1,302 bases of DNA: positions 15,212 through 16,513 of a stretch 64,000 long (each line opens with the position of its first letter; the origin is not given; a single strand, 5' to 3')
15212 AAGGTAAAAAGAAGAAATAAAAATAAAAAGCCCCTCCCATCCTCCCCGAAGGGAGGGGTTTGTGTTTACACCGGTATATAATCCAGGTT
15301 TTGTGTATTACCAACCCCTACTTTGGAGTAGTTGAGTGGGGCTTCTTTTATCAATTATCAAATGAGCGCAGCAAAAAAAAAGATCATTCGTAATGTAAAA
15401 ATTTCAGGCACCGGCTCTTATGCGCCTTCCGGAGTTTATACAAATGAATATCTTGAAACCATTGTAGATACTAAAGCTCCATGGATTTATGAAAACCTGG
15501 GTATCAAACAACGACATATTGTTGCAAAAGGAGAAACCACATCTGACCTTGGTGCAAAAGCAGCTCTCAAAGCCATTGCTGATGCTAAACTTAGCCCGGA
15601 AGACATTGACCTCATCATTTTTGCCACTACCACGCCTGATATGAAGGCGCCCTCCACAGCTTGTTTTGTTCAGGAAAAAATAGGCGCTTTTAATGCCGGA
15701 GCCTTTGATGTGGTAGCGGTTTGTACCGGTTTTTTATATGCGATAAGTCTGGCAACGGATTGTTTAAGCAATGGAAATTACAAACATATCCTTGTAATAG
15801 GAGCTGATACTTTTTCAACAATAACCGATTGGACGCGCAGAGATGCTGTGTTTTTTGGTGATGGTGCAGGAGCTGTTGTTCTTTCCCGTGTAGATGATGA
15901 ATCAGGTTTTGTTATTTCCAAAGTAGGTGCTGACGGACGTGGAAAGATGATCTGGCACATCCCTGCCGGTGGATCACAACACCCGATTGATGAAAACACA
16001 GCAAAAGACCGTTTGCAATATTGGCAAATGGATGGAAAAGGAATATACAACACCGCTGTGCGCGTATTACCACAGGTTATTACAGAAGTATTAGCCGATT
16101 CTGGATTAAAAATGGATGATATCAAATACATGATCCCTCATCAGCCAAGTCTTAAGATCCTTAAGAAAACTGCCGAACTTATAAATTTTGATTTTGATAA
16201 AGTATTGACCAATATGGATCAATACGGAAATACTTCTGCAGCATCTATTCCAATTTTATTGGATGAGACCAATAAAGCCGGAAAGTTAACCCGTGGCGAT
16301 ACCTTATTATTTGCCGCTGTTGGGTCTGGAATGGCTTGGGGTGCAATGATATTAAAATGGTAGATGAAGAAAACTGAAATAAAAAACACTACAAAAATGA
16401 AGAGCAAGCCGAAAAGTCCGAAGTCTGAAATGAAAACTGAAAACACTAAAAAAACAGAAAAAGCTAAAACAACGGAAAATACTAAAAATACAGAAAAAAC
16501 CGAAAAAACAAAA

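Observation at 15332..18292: KAS-III-like gene translationally coupled to phaC: possible NphT7-type acetoacetyl-CoA synthase replacing PhaA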

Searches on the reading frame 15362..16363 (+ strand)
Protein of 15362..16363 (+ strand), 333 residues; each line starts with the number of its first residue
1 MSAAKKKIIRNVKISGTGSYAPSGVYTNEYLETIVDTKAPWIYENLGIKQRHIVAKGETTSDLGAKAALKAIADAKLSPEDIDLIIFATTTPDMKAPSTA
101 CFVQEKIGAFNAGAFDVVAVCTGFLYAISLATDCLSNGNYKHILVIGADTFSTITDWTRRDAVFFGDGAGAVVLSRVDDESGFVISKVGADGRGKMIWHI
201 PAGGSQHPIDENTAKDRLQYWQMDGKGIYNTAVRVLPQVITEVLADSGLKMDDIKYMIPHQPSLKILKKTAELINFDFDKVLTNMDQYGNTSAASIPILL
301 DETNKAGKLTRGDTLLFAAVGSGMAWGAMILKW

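Call 4: search_protein_families(library=pfam, proteins=[window:15362-16363:+], max_evalue=0.01)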
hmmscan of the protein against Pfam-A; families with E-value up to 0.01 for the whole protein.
window:15362-16363:+ (333 aa): 4 families
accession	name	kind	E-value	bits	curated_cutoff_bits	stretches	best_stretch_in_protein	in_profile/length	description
PF08541.16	ACP_syn_III_C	-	7.2e-32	109.8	26.6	1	244-333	1-90/90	3-Oxoacyl-[acyl-carrier-protein (ACP)] synthase III C terminal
PF08545.16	ACP_syn_III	-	3e-24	85.1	24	1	115-192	1-80/80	3-Oxoacyl-[acyl-carrier-protein (ACP)] synthase III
PF00108.29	Thiolase_N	-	2.3e-06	27.6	26.4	1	55-158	18-122/260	Thiolase, N-terminal domain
PF00195.25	Chal_sti_synt_N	-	0.0052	16.7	27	1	45-174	85-221/225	Chalcone and stilbene synthases, N-terminal domain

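Call 5: search_protein_families(library=ncbifam, proteins=[window:15362-16363:+], max_evalue=0.01)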
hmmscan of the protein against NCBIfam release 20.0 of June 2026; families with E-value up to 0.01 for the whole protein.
window:15362-16363:+ (333 aa): 20 families
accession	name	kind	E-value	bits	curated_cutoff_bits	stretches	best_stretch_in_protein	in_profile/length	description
NF006829.0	PRK09352.1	subfamily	4.2e-111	371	249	1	10-333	3-321/322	beta-ketoacyl-ACP synthase 3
TIGR00747.1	fabH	subfamily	9e-101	337.2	292.1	1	11-333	2-322/322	beta-ketoacyl-ACP synthase III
NF004623.0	PRK05963.1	equivalog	2.8e-72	243.8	437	1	10-332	4-327/328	beta-ketoacyl-ACP synthase III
NF005541.0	PRK07204.1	equivalog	7.7e-65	219.4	402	1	10-332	3-328/329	beta-ketoacyl-ACP synthase III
NF005308.0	PRK06840.1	equivalog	2.8e-46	158.1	315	1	11-333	4-335/339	3-oxoacyl-ACP synthase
NF009519.0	PRK12880.1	equivalog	1.4e-36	126.5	436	1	46-332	46-337/353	beta-ketoacyl-ACP synthase III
NF006720.0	PRK09258.1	equivalog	2.1e-32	112.8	285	1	46-333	47-338/338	3-oxoacyl-ACP synthase III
NF005703.0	PRK07515.1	equivalog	5.9e-32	111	304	1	60-332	96-371/373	beta-ketoacyl-ACP synthase III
NF003274.0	PRK04262.1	equivalog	1e-19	70.8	244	2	11-171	2-159/347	hydroxymethylglutaryl-CoA synthase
NF005293.2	PRK06816.1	subfamily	2.5e-18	66.3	450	2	238-322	276-365/378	StlD/DarB family beta-ketosynthase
NF053539.1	resorcinol_DarB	exception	7.6e-16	58.2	550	2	239-322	276-364/377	dialkylresorcinol biosynthesis protein DarB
TIGR00748.1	HMG_CoA_syn_Arc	equivalog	1.3e-13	50.9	353.35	2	12-153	2-144/345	hydroxymethylglutaryl-CoA synthase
NF042429.2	DHPHCoAsyn_DpgA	equivalog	1.4e-09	37.4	425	1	58-333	68-350/350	3,5-dihydroxyphenylacetyl-CoA synthase DpgA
TIGR01835.1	HMG-CoA-S_prok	equivalog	8.3e-08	31.4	360.35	1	46-173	35-157/382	hydroxymethylglutaryl-CoA synthase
NF004811.0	PRK06158.1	subfamily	1.3e-06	27.6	421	1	54-146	22-110/384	acetyl-CoA acetyltransferase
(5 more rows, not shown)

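Call 6: search_solved_structures(query=window:15362-16363:+, max_evalue=1e-20, show_alignments=2)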
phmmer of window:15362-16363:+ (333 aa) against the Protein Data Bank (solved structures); distinct sequences matched with E-value up to 1e-20: 42.
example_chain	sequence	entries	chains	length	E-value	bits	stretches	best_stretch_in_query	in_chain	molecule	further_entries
4ryb_A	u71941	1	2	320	1.8e-79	270.4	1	12-332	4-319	3-oxoacyl-[acyl-carrier-protein] synthase 3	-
2ebd_A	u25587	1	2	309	4.3e-78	265.9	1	12-333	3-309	3-oxoacyl-[acyl-carrier-protein] synthase 3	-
1zow_A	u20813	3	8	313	2.9e-74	253.3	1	11-333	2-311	3-oxoacyl-[acyl-carrier-protein] synthase III | 3-oxoacyl-[acyl-carrier-protein] synthase 3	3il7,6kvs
4wzu_A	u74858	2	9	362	6.2e-72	245.6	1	13-333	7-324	3-oxoacyl-[acyl-carrier-protein] synthase 3 protein 2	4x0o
4x9k_A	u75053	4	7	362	1.2e-70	241.5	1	13-333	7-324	3-oxoacyl-[acyl-carrier-protein] synthase 3 protein 2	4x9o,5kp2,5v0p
8vd9_A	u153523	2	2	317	4.3e-70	239.6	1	10-333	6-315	Beta-ketoacyl-[acyl-carrier-protein] synthase III 1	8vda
4dfe_A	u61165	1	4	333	1.8e-67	231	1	13-332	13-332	3-oxoacyl-[acyl-carrier-protein] synthase 3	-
4nhd_A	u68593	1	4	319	2.3e-66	227.4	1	13-332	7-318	3-oxoacyl-[acyl-carrier-protein] synthase 3 protein 1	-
5bqs_A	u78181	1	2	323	3.1e-66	226.9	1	13-331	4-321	3-oxoacyl-[acyl-carrier-protein] synthase 3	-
6x7r_A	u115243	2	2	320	1.9e-65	224.3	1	12-332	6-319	3-oxoacyl-[acyl-carrier-protein] synthase 3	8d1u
3il9_A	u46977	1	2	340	2e-65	224.3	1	12-332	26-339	3-oxoacyl-[acyl-carrier-protein] synthase 3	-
1hn9_A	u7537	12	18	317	2e-65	224.3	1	12-332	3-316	BETA-KETOACYL-ACYL CARRIER PROTEIN SYNTHASE III | 3-oxoacyl-[acyl-carrier-protein] synthase III | 3-oxoacyl-[acyl-carrier-protein] synthase 3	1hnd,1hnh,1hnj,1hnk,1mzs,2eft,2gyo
9ka2_A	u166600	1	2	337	2e-65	224.3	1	12-332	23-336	Beta-ketoacyl-[acyl-carrier-protein] synthase III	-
3il3_A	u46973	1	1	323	3.3e-65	223.6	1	11-332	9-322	3-oxoacyl-[acyl-carrier-protein] synthase 3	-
1ebl_A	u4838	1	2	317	1.8e-64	221.1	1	12-332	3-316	BETA-KETOACYL-ACP SYNTHASE III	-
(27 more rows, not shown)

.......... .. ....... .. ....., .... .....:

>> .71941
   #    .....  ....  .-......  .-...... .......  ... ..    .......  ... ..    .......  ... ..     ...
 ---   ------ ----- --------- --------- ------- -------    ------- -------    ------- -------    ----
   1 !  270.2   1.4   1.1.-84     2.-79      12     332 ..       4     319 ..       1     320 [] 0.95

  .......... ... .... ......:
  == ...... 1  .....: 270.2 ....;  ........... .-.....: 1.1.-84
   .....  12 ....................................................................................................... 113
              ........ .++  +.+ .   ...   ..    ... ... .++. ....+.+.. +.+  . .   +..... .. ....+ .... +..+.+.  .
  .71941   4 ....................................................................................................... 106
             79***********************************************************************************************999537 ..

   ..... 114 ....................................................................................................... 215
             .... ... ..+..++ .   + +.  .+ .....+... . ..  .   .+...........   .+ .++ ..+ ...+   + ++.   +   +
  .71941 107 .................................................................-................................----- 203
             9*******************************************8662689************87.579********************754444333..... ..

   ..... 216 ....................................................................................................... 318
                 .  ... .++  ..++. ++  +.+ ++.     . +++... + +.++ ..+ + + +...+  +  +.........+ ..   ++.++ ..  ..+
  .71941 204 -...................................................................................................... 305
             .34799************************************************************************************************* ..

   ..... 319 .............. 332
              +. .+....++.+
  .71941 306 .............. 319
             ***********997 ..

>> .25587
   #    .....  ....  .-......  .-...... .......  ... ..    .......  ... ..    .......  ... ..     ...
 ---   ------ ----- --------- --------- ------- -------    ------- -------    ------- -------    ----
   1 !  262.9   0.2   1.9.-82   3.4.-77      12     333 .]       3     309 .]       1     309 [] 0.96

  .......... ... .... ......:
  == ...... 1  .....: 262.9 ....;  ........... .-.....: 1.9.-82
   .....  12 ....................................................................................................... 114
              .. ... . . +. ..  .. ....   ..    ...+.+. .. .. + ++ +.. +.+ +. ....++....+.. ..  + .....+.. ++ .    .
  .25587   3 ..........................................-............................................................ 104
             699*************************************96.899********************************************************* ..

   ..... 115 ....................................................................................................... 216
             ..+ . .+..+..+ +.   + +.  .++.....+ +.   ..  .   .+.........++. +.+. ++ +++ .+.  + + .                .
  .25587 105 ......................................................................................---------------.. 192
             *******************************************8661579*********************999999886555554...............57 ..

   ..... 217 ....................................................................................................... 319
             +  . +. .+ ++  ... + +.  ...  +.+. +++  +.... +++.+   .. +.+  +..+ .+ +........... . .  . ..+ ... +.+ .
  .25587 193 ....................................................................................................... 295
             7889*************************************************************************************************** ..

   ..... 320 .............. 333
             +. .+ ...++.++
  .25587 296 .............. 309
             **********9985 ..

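Call 7: find_homologous_proteins(query=window:15362-16363:+, max_evalue=1e-20)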
Query window:15362-16363:+ (333 aa): 7998 proteins with E <= 1e-20 among 8000 candidates; the best 120 are listed.
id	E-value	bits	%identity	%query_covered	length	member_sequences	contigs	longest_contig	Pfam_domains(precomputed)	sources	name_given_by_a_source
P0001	1.7e-214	729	96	100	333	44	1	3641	PF08545.17,PF00108.30,PF08541.17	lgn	-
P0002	2.4e-199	679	90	100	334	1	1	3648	PF08545.17,PF08541.17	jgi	jgi:3-oxoacyl-[acyl-carrier-protein] synthase-3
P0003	6.3e-195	665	90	97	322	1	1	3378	PF08545.17,PF00108.30,PF08541.17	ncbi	-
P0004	3.1e-193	659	88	100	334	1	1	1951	PF08545.17,PF00108.30,PF08541.17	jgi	jgi:3-oxoacyl-[acyl-carrier-protein] synthase III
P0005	2.4e-192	656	86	100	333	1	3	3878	PF08545.17,PF00108.30,PF08541.17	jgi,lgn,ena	jgi:3-oxoacyl-[acyl-carrier-protein] synthase-3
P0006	1.2e-191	654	85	100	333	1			PF08545.17,PF00108.30,PF08541.17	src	-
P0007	4.1e-189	646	84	100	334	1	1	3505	PF08545.17,PF00108.30,PF08541.17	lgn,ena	-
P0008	1.2e-186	638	85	100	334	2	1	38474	PF08545.17,PF00108.30,PF08541.17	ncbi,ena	-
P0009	3.6e-186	636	86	98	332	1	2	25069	PF08545.17,PF00108.30,PF08541.17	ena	-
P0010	2.5e-185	633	84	100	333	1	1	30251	PF08545.17,PF00108.30,PF08541.17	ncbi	-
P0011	1.1e-184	631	83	100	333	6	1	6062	PF08545.17,PF00108.30,PF08541.17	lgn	-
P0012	1.6e-184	630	82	100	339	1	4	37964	PF08545.17,PF00108.30,PF08541.17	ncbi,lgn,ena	-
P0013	8.7e-176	602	79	99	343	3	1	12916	PF08545.17,PF00108.30,PF08541.17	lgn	-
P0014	6.0e-153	527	71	98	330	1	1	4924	PF08545.17,PF08541.17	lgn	-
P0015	4.9e-146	504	67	98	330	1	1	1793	PF08545.17,PF00108.30,PF08541.17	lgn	-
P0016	1.3e-145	503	69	98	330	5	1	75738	PF08545.17,PF00108.30,PF08541.17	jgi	jgi:3-oxoacyl-[acyl-carrier-protein] synthase-3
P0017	1.1e-140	486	66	98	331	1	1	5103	PF08545.17,PF00108.30,PF08541.17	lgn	-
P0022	1.3e-130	453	60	98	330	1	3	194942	PF08545.17,PF00108.30,PF08541.17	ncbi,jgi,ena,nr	ncbi:MAG TPA: beta-ketoacyl-ACP synthase III [Candidatus Cloacimonadota bacterium]|nr:beta-ketoacyl-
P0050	1.6e-128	446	61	98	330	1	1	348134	PF08545.17,PF00108.30,PF08541.17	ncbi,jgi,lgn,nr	ncbi:MAG: beta-ketoacyl-ACP synthase III [Candidatus Delongbacteria bacterium]|jgi:3-oxoacyl-[acyl-c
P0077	1.3e-127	443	60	98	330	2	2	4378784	PF08545.17,PF00108.30,PF08541.17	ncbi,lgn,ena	-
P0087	2.6e-127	442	60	98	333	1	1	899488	PF08545.17,PF08541.17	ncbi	ncbi:MAG: 3-oxoacyl-ACP synthase III family protein [Daejeonella sp.]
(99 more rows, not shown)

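Call 8: find_encoding_contigs(protein=P0008, flank=10000, max_places=3)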
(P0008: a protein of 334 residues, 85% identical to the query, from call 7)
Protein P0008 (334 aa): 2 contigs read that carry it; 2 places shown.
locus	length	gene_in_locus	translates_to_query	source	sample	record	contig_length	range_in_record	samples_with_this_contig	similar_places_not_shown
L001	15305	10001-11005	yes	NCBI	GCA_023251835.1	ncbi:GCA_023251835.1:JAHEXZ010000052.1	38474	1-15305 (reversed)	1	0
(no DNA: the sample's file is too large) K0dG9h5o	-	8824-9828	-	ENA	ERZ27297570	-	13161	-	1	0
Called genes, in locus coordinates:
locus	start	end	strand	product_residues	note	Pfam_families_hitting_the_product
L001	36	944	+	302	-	PF00005:ABC_tran, PF13304:AAA_21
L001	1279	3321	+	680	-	PF05649:Peptidase_M13_N, PF01431:Peptidase_M13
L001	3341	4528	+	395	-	PF00202:Aminotran_3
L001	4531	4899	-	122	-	PF13380:CoA_binding_2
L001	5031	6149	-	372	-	-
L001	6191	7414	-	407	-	PF00083:Sugar_tr, PF07690:MFS_1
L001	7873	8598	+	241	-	-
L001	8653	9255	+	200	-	-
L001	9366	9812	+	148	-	-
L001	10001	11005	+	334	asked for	PF00108:Thiolase_N (weak), PF08545:ACP_syn_III, PF08541:ACP_syn_III_C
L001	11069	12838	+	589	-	PF07167:PhaC_N, PF00561:Abhydrolase_1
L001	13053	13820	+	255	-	PF00106:adh_short, PF08659:KR, PF01370:Epimerase, PF13561:adh_short_C2, PF16363:GDP_Man_Dehyd (weak)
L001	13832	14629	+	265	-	PF00561:Abhydrolase_1, PF12146:Hydrolase_4, PF12697:Abhydrolase_6, PF03096:Ndr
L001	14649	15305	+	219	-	?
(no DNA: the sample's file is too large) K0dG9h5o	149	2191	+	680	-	PF05649:Peptidase_M13_N, PF01431:Peptidase_M13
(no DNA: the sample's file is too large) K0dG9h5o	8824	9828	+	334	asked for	PF00108:Thiolase_N (weak), PF08545:ACP_syn_III, PF08541:ACP_syn_III_C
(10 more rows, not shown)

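Call 9: find_encoding_contigs(protein=P0016, flank=10000, max_places=3)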
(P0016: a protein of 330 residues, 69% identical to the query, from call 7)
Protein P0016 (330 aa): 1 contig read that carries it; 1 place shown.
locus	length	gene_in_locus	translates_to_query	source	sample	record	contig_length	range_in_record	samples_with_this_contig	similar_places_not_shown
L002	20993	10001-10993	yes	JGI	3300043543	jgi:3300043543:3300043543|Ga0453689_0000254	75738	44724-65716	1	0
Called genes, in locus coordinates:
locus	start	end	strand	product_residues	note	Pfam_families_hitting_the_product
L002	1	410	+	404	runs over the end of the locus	PF00034:Cytochrom_C, PF13442:Cytochrome_CBB3, PF14537:Cytochrom_c3_2 (faint), PF22113:Mtrc-MtrF_II-IV_dom (faint), PF02085:Cytochrom_CIII (weak), PF14522:Cytochrome_C7 (weak)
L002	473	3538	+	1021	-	PF00384:Molybdopterin (faint), PF12797:Fer4_2 (weak), PF12838:Fer4_7, PF13183:Fer4_8 (faint), PF13187:Fer4_9 (faint), PF13237:Fer4_10 (faint), PF25160:LdpA_Fe-S-bd (faint), PF13247:Fer4_11 (weak)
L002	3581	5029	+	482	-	PF03916:NrfD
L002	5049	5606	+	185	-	PF11821:ActD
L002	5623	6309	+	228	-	PF00034:Cytochrom_C, PF13442:Cytochrome_CBB3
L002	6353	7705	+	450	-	-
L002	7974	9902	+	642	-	PF16177:ACAS_N, PF00501:AMP-binding, PF13193:AMP-binding_C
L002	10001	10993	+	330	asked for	PF00108:Thiolase_N (weak), PF08545:ACP_syn_III, PF08541:ACP_syn_III_C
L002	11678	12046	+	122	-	-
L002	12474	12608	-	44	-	-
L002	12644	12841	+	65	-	PF01165:Ribosomal_S21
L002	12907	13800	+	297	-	PF02899:Phage_int_SAM_1, PF00589:Phage_integrase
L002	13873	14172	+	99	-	PF02482:Ribosomal_S30AE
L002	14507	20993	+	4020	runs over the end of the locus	PF25778:DUF7948, PF06739:SBBP (faint), PF19081:Ig_7, PF13927:Ig_3 (faint), PF19081:Ig_7, PF19408:PKD_6 (faint), PF19081:Ig_7 (weak), PF18962:Por_Secre_tail, +4 more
